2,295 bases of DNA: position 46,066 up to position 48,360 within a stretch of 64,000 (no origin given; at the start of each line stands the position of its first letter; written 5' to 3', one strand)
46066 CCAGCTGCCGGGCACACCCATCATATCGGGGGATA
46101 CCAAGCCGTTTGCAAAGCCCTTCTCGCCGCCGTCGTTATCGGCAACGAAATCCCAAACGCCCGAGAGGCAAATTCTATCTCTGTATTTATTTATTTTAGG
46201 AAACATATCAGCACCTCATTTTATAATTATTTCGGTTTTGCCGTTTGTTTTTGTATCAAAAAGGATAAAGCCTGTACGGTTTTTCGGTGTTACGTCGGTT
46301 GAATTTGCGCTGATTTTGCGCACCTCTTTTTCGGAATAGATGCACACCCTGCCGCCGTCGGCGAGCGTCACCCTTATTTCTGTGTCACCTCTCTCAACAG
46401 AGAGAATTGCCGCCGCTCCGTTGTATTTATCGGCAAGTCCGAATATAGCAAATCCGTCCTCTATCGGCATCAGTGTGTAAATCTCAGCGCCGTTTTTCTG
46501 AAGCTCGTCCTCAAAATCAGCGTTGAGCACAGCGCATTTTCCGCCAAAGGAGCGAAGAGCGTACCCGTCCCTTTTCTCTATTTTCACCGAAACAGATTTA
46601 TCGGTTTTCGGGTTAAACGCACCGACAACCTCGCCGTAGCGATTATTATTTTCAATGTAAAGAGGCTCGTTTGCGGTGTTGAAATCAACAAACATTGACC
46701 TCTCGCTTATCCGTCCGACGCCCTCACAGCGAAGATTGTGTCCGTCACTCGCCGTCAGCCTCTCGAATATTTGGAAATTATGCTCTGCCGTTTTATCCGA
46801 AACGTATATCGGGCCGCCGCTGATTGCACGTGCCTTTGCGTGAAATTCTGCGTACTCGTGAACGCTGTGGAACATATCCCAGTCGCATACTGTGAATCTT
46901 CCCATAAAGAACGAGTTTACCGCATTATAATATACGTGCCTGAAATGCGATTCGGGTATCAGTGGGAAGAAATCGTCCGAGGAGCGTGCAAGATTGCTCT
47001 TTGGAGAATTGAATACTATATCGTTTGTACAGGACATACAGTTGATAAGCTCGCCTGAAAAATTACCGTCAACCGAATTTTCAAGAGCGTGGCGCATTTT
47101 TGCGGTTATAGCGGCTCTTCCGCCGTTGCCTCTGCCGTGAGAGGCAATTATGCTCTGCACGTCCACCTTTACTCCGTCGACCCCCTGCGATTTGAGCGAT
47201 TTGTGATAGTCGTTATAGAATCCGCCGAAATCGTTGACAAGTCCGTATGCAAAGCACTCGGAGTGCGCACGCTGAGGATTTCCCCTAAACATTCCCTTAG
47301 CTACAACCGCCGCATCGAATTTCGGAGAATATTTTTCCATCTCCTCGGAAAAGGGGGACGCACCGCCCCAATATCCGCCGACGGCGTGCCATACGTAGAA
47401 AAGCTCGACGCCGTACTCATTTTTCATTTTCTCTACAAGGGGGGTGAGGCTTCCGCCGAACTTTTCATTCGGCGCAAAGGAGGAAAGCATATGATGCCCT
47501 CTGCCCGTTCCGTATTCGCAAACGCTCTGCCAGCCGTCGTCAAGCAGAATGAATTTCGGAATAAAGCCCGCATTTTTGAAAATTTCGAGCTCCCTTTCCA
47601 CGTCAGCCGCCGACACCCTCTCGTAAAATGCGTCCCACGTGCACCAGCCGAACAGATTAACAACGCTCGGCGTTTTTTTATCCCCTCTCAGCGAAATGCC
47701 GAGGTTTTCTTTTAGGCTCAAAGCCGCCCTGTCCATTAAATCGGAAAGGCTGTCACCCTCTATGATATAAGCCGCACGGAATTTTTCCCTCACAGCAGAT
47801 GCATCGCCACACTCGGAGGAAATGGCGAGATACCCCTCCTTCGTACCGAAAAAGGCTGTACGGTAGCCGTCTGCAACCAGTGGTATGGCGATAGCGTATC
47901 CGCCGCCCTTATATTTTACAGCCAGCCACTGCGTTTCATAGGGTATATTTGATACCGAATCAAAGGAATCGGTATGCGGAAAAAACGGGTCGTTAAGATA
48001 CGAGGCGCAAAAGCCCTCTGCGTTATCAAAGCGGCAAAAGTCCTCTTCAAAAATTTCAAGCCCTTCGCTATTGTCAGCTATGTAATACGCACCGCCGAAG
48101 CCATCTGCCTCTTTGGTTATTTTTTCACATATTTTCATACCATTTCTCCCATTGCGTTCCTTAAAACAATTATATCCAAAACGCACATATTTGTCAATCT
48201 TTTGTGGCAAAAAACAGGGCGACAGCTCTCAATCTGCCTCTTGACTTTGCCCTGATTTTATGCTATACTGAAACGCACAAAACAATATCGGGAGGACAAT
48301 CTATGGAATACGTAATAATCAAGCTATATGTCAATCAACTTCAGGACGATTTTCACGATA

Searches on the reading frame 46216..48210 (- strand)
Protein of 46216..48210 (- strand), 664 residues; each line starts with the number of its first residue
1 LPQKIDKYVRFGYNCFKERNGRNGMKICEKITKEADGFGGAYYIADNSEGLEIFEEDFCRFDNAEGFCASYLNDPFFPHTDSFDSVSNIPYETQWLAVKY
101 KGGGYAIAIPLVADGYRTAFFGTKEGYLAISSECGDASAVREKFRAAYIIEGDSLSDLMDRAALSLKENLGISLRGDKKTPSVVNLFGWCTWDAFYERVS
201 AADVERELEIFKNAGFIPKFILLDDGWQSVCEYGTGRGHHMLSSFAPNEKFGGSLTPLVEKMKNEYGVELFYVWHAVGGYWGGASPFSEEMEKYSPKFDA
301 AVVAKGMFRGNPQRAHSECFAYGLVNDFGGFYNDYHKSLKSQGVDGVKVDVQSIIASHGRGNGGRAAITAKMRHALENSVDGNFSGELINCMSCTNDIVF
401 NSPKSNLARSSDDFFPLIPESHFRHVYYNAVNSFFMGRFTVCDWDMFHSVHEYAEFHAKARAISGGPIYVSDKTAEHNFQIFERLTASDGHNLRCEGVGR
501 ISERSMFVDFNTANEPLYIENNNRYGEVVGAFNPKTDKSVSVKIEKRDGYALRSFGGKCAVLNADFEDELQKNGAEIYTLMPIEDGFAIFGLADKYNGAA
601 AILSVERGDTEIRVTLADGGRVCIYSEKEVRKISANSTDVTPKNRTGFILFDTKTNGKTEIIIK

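Call 41: search_protein_families(library=pfam, proteins=[window:46216-48210:-])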
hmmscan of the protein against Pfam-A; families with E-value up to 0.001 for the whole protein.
window:46216-48210:- (664 aa): 1 family
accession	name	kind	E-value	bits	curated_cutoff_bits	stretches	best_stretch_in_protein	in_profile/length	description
PF05691.18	Raffinose_syn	-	1.5e-99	334.3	20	1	87-535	91-587/750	Raffinose synthase or seed imbibition protein Sip1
